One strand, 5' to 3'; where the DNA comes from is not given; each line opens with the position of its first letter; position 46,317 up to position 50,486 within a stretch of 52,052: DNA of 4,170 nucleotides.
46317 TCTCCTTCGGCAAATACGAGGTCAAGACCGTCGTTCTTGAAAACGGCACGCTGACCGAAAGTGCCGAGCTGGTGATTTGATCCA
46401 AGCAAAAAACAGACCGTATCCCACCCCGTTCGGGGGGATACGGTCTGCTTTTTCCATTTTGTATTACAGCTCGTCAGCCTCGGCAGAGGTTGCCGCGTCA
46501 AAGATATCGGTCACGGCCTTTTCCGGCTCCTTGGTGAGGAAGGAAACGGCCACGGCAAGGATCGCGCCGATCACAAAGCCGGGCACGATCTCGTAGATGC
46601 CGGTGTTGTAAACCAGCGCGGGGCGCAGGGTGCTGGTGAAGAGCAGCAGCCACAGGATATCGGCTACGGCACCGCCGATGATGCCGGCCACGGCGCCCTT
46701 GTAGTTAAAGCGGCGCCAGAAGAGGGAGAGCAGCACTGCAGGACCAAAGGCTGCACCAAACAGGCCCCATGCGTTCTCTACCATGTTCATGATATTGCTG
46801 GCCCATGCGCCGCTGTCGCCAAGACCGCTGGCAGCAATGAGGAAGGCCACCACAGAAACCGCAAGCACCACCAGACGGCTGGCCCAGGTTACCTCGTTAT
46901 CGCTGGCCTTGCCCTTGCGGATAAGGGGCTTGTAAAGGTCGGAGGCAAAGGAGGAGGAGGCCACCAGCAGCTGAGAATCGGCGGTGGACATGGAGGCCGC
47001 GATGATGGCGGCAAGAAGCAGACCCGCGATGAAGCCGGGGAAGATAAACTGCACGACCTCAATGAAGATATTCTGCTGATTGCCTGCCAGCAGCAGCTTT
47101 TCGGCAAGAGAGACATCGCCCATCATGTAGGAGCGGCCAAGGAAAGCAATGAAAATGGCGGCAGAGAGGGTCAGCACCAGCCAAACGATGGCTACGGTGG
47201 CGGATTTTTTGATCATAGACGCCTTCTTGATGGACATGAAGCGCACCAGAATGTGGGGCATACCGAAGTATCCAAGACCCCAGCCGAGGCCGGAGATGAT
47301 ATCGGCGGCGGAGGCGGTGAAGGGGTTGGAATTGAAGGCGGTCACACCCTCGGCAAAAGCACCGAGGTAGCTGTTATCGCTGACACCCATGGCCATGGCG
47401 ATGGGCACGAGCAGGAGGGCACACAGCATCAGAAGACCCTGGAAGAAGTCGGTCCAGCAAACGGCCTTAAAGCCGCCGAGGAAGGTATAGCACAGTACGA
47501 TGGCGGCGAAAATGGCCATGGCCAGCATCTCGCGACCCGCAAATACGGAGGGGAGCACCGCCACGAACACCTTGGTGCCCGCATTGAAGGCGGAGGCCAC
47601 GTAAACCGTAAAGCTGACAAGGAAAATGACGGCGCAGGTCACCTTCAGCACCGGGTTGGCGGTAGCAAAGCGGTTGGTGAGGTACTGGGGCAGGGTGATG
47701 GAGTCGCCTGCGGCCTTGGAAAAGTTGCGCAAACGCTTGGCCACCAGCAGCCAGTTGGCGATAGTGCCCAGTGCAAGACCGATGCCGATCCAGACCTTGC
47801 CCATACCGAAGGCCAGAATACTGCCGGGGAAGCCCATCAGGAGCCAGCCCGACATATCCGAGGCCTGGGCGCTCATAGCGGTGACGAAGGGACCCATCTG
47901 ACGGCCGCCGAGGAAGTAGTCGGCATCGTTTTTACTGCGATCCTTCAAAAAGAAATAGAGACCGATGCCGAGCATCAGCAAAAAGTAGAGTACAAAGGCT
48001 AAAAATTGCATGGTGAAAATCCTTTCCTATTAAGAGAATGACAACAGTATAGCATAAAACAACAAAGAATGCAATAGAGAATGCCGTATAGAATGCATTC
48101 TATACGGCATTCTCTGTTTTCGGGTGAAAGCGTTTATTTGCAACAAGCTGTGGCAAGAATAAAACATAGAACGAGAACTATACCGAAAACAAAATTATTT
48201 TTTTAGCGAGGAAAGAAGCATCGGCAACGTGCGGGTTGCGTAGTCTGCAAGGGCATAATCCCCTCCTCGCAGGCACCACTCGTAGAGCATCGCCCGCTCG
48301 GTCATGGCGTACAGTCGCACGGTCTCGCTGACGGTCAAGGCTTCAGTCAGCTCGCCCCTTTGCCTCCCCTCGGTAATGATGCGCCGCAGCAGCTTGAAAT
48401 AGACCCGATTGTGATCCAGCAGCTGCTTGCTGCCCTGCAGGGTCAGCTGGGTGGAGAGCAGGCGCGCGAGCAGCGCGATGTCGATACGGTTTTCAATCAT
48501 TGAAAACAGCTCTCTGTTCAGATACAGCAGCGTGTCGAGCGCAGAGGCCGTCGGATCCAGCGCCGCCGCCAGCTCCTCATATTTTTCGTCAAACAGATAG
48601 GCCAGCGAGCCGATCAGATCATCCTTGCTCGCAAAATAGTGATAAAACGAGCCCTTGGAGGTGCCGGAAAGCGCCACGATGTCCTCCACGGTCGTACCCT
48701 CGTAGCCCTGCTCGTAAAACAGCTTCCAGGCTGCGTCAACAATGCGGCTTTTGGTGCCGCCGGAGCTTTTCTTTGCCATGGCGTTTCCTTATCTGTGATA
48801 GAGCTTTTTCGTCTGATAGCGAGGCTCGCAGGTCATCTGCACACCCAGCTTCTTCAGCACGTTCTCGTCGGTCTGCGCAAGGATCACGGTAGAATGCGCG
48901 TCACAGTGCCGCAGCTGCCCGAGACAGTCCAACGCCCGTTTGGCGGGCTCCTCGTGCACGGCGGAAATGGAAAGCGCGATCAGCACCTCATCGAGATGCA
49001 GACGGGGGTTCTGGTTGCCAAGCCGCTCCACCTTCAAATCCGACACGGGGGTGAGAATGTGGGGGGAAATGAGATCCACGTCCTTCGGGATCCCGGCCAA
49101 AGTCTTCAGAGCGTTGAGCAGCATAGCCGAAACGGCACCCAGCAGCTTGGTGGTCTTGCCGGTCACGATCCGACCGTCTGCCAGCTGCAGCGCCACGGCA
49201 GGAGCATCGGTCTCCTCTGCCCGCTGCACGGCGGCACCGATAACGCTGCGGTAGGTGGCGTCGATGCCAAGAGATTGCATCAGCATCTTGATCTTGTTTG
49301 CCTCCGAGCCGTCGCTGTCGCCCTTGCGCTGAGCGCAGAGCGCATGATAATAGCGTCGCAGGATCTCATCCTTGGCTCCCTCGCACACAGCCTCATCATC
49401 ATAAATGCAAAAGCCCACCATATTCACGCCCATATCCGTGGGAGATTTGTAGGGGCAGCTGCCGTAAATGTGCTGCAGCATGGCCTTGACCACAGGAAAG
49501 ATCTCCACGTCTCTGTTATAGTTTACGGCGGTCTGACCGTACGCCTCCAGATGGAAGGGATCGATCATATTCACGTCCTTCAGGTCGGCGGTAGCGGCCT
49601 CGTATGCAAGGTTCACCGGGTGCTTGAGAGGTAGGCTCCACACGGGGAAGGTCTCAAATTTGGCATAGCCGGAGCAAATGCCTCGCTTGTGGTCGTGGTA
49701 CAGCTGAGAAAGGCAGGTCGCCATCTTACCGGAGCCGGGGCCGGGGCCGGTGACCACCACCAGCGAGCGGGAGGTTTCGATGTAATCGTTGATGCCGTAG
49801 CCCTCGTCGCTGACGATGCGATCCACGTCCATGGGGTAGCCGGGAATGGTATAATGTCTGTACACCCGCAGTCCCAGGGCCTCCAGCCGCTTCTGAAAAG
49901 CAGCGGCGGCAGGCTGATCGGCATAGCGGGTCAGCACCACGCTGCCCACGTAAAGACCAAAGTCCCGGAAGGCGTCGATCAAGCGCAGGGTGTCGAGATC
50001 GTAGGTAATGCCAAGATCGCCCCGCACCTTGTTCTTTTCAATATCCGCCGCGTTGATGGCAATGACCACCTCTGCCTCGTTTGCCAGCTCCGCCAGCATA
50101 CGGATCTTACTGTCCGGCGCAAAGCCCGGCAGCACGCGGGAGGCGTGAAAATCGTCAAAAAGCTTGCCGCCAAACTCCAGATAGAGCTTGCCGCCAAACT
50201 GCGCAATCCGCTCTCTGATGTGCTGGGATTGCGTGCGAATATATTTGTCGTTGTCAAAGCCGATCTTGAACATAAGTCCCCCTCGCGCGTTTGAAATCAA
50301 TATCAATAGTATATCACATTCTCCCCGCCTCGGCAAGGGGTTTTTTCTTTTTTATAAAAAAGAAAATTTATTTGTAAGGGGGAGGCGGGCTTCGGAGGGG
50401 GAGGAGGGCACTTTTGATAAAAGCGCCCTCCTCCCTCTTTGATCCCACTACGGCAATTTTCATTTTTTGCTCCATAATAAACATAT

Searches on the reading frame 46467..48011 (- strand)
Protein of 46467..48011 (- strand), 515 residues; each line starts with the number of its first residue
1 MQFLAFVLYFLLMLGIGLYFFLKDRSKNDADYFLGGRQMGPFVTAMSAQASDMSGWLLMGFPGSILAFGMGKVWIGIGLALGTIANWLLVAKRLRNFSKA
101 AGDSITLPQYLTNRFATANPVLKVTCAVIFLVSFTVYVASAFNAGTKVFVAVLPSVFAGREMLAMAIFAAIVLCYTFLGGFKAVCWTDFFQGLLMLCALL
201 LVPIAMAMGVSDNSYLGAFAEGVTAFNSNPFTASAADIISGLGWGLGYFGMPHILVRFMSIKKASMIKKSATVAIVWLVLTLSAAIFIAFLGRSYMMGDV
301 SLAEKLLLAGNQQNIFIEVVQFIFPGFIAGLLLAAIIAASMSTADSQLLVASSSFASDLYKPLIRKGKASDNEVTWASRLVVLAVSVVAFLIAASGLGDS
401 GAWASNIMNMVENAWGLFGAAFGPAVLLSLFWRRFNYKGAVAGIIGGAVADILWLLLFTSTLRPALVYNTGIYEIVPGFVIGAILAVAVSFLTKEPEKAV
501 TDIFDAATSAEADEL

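Call 63: search_protein_families(library=pfam, proteins=[window:46467-48011:-], max_evalue=0.00001)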
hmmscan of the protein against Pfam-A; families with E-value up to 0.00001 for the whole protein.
window:46467-48011:- (515 aa): 1 family
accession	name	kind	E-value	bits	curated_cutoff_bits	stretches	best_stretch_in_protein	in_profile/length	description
PF00474.23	SSF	-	5.9e-82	276.1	22.8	1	32-447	1-406/406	Sodium:solute symporter family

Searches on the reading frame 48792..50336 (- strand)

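Call 63: search_protein_families(library=pfam, proteins=[window:48792-50336:-], max_evalue=0.00001)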
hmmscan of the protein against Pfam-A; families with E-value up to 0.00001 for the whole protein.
window:48792-50336:- (515 aa): 2 families
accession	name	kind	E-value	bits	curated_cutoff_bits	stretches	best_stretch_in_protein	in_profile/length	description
PF08903.17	DUF1846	-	6.5e-181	600.9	27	1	25-356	1-332/333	Domain of unknown function DUF1846, N-terminal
PF20921.3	DUF1846_C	-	5.5e-65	218.2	27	1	363-513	3-153/153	Domain of unknown function DUF1846, C-terminal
